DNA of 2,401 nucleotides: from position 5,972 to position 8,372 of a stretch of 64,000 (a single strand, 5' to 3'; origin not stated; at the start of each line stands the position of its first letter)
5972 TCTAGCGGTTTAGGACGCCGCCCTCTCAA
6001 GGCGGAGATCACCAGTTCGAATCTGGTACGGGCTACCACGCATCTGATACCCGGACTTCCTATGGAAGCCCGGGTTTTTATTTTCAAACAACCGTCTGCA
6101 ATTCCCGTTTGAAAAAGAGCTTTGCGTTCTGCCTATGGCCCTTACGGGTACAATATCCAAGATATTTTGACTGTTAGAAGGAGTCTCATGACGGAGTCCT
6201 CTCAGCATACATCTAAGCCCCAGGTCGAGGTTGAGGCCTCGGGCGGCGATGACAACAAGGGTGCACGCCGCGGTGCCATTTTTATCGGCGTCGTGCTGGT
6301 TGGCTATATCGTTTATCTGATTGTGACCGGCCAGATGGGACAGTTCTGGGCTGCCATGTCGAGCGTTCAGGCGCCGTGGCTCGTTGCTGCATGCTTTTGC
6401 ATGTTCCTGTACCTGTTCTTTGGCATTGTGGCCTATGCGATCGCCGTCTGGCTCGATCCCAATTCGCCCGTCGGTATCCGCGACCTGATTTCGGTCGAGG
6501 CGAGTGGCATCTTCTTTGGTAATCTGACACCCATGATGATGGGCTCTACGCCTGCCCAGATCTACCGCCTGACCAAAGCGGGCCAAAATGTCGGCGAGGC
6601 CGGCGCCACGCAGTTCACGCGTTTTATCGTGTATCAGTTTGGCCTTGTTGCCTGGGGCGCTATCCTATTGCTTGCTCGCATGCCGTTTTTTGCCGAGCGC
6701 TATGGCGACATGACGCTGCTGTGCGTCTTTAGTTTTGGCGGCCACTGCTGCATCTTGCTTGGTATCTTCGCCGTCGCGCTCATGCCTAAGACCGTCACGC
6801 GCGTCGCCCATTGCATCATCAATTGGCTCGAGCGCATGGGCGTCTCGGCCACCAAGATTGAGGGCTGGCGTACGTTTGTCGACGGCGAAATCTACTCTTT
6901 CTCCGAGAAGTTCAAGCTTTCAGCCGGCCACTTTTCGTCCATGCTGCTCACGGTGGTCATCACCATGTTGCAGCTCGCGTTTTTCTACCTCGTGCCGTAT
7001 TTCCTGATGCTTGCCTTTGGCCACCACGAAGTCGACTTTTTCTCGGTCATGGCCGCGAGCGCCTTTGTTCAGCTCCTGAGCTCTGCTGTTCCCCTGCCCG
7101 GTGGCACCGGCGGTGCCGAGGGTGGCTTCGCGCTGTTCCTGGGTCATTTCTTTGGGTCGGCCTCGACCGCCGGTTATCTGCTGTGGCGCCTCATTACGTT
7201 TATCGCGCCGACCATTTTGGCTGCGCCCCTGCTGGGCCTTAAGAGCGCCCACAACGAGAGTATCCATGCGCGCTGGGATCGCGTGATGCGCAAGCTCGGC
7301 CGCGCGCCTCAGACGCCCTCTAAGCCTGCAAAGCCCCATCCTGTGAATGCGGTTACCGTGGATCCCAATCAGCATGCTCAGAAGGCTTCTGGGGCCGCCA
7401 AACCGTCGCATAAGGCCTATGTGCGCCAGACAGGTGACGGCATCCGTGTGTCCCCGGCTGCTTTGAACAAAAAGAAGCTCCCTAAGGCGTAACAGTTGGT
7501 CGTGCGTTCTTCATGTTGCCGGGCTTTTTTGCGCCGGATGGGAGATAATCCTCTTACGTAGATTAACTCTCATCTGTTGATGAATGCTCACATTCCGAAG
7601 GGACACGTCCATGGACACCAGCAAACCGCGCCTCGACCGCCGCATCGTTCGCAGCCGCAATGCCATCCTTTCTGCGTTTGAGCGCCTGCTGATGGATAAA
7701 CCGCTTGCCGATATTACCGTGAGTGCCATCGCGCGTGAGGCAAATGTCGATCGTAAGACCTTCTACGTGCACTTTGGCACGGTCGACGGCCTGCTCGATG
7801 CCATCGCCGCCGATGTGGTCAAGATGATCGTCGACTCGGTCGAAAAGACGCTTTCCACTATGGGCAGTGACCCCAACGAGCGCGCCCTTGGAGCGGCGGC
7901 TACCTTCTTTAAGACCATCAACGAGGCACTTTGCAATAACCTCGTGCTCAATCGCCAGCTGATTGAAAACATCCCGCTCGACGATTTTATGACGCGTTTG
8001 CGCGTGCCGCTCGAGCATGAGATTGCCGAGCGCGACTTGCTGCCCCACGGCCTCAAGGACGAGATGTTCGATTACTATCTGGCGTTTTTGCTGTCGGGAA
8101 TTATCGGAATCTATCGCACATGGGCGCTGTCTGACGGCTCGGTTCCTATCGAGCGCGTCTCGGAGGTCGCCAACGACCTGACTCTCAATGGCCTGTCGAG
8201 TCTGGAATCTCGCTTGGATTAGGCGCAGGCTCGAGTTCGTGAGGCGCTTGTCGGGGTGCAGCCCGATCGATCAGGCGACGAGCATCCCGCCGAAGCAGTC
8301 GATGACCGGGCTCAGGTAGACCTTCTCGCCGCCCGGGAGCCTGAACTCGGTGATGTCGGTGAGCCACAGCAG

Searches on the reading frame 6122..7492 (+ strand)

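Call 61: search_protein_families(library=pfam, proteins=[window:6122-7492:+], max_evalue=0.00001)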
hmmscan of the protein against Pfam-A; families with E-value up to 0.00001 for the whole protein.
window:6122-7492:+ (456 aa): 1 family
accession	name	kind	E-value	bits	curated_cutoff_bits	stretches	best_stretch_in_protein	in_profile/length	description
PF03706.18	LPG_synthase_TM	-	1.8e-33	116.7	33.4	1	53-366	1-301/302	Lysylphosphatidylglycerol synthase TM region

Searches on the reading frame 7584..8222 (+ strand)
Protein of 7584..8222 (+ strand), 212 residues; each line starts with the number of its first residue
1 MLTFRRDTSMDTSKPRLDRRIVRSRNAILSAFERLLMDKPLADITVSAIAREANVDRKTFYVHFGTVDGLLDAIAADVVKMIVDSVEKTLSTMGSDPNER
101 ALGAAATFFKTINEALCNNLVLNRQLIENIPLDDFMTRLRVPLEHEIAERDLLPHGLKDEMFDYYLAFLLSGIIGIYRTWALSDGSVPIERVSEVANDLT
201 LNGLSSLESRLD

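Call 61: search_protein_families(library=pfam, proteins=[window:7584-8222:+], max_evalue=0.00001)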
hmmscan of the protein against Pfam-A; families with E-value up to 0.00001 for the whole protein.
window:7584-8222:+ (212 aa): 1 family
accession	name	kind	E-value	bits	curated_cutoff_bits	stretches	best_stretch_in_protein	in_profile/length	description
PF00440.29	TetR_N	-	5.9e-09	36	24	1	28-74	1-47/47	Bacterial regulatory proteins, tetR family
